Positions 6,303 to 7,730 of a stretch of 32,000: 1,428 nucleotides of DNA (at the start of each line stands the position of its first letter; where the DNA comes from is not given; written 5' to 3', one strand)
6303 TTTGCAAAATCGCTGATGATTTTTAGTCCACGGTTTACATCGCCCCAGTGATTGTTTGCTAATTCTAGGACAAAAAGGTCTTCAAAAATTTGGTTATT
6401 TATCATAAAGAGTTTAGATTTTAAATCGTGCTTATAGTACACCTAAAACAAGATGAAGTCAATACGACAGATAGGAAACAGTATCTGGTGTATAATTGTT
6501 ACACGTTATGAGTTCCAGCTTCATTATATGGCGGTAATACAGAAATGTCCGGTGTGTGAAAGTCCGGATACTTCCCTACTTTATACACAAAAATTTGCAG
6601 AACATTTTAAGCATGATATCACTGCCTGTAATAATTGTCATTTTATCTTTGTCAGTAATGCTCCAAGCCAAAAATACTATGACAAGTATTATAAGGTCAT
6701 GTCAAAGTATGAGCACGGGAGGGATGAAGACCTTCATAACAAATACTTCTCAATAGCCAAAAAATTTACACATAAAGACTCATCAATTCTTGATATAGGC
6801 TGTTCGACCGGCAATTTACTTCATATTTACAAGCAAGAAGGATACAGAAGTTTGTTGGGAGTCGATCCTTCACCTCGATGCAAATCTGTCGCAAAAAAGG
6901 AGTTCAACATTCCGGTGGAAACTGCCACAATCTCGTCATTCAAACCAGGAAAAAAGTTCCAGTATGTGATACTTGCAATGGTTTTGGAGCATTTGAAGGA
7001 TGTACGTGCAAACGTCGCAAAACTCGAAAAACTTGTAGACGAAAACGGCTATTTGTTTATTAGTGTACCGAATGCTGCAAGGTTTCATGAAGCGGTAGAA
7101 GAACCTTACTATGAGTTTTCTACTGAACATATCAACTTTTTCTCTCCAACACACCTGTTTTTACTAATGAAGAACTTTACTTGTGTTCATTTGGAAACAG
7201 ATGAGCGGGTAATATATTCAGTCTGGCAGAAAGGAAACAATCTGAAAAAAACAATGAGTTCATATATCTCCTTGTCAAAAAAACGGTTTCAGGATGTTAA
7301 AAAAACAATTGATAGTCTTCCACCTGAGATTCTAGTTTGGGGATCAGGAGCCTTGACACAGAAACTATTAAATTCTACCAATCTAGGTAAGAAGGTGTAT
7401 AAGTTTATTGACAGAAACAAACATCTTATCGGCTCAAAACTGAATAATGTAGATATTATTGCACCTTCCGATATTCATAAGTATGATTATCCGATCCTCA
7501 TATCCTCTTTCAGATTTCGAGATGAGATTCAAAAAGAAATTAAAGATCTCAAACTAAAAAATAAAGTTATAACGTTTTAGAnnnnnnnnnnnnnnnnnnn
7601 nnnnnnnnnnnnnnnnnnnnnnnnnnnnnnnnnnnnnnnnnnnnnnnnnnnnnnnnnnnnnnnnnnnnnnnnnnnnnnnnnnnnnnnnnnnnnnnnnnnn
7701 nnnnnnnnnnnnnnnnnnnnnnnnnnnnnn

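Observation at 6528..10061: A carbocycle-forming enzyme (DHQS superfamily) with its own methyltransferase and FGGY kinase inside a surface-glycan operon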

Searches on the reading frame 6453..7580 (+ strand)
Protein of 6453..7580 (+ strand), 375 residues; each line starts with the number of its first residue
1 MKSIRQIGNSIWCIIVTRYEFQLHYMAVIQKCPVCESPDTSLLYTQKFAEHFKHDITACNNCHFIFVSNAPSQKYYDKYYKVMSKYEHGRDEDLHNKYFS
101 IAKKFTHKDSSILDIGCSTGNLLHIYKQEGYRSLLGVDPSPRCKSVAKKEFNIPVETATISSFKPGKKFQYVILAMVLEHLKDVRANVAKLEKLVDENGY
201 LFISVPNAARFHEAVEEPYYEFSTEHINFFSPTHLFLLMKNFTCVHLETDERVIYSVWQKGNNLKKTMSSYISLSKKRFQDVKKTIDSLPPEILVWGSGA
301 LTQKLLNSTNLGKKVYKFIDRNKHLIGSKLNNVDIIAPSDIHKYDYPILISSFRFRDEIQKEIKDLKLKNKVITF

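Call 3: search_protein_families(library=pfam, proteins=[window:6453-7580:+])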
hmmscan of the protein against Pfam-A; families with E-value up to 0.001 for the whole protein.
window:6453-7580:+ (375 aa): 5 families
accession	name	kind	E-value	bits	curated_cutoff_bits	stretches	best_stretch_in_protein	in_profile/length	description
PF13489.12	Methyltransf_23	-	2.8e-24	86.2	27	1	102-242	17-157/164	Methyltransferase domain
PF08241.18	Methyltransf_11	-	9.3e-10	39.5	21.2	1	113-203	1-95/95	Methyltransferase domain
PF08242.18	Methyltransf_12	-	9.7e-10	39.5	30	1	113-201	1-98/98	Methyltransferase domain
PF13649.12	Methyltransf_25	-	1.9e-09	38.5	27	1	112-199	1-97/97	Methyltransferase domain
PF13847.12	Methyltransf_31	-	4.8e-06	26.7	27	1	107-215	2-122/145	Methyltransferase domain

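Call 4: search_protein_families(library=ncbifam, proteins=[window:6453-7580:+])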
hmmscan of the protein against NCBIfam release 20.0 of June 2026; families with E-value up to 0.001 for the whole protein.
window:6453-7580:+ (375 aa): 9 families
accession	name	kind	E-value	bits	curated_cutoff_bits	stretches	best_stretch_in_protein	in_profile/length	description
TIGR02072.1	BioC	equivalog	2.4e-08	34.1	184.95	1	106-250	32-179/244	malonyl-ACP O-methyltransferase BioC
TIGR01983.1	UbiG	equivalog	3.5e-08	33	102.95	1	106-207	47-155/228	bifunctional 2-polyprenyl-6-hydroxyphenol methylase/3-demethylubiquinol 3-O-methyltransferase UbiG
NF045667.1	MTase_DVU1556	equivalog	6.3e-07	29.1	155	1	107-204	21-120/213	DVU_1556 family methyltransferase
NF043040.1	corrin_prot_MT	hypoth_equivalog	1.3e-06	28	180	1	78-203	14-147/216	corrinoid protein-associated methyltransferase CpaM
NF001244.0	PRK00216.1-5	equivalog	3.1e-05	23.4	216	1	75-160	20-102/236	bifunctional demethylmenaquinone methyltransferase/2-methoxy-6-polyprenyl-1,4-benzoquinol methylase UbiE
NF002463.0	PRK01683.1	equivalog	3.8e-05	23.4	297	1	102-208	25-133/258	trans-aconitate 2-methyltransferase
NF011650.0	PRK15068.1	equivalog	4.5e-05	22.5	209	1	97-204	110-226/324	tRNA 5-methoxyuridine(34)/uridine 5-oxyacetic acid(34) synthase CmoB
NF049952.1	23rRNACMtaseTlyA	equivalog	0.00025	20.6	250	1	99-191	68-162/236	23S rRNA (cytidine-2'-O)-methyltransferase TlyA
TIGR01934.1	MenG_MenH_UbiE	subfamily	0.00077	18.8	158.35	0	75-152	11-83/223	ubiquinone/menaquinone biosynthesis methyltransferase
